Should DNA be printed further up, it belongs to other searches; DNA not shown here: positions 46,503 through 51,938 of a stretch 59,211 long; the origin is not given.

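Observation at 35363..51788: Minimal type IV pilus-like machine wedged between giant secreted hydrolases: candidate secretion or adhesion-degradation module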

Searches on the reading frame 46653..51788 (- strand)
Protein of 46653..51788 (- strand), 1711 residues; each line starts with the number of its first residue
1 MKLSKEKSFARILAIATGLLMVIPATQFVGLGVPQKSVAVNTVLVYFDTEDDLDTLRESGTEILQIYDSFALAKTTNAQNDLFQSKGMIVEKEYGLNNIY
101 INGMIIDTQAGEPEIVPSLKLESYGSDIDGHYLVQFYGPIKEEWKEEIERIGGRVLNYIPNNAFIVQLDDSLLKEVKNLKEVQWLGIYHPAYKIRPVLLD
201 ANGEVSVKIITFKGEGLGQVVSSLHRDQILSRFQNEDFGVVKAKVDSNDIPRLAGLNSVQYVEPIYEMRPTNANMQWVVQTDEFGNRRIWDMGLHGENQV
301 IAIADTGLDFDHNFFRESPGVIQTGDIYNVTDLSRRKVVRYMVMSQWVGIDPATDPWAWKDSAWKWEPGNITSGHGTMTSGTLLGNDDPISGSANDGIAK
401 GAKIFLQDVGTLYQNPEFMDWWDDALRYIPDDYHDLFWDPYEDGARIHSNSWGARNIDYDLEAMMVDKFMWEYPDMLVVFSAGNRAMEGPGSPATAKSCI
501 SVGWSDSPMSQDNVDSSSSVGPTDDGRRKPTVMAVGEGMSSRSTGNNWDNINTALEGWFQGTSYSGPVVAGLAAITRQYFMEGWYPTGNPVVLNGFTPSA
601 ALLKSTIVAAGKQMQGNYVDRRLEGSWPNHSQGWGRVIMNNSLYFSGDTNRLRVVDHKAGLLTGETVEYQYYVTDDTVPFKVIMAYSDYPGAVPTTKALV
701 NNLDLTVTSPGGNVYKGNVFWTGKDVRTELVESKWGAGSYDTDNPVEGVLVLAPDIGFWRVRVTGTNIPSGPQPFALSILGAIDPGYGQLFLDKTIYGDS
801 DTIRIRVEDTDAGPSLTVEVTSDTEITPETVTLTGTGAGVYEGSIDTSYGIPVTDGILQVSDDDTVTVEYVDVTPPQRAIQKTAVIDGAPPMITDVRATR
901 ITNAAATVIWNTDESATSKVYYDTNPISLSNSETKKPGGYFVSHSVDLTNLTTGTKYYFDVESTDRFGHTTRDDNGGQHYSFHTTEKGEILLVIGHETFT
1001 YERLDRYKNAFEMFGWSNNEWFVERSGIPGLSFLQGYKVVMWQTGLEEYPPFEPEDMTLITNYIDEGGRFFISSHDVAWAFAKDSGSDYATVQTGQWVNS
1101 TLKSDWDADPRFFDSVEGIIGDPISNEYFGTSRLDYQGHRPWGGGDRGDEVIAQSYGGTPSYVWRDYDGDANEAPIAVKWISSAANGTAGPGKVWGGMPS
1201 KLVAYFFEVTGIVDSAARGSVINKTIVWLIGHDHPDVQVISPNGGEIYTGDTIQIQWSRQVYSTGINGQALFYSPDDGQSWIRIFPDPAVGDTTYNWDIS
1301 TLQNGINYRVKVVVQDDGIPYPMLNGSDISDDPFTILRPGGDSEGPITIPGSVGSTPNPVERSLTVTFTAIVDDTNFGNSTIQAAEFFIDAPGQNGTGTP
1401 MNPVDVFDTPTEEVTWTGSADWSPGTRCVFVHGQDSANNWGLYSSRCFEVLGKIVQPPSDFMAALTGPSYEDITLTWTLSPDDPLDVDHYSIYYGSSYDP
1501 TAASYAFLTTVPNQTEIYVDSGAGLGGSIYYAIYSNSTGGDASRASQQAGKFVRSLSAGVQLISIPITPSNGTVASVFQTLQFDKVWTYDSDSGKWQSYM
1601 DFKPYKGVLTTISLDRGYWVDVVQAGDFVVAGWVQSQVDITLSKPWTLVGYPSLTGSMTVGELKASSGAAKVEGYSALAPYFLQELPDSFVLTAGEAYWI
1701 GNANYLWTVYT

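Call 5: search_protein_families(library=pfam, proteins=[window:46653-51788:-], max_evalue=0.01)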
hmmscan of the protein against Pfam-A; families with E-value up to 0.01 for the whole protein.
window:46653-51788:- (1711 aa): 3 families
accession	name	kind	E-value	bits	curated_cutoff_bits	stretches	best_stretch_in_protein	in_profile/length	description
PF00082.27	Peptidase_S8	-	1.5e-30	107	21.8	1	296-635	1-288/288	Subtilase family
PF00041.27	fn3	-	2.4e-06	28.1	25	0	894-964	4-69/84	Fibronectin type III domain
PF16656.11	Pur_ac_phosph_N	-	1.3e-05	26.1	30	1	902-966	11-83/93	Purple acid Phosphatase, N-terminal domain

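Call 6: search_protein_families(library=ncbifam, proteins=[window:46653-51788:-], max_evalue=0.01)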
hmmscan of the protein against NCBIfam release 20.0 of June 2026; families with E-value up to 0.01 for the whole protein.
window:46653-51788:- (1711 aa): 2 families
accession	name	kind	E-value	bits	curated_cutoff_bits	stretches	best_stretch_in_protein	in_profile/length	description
TIGR03921.1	T7SS_mycosin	equivalog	5.4e-08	32.3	278.75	1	475-582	149-249/353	type VII secretion-associated serine protease mycosin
NF040553.1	SGO_0316_fam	subfamily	7.9e-05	20.5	1400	1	288-316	277-305/1486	SGO_0316/SGO_0317 family LPXTG-anchored serine peptidase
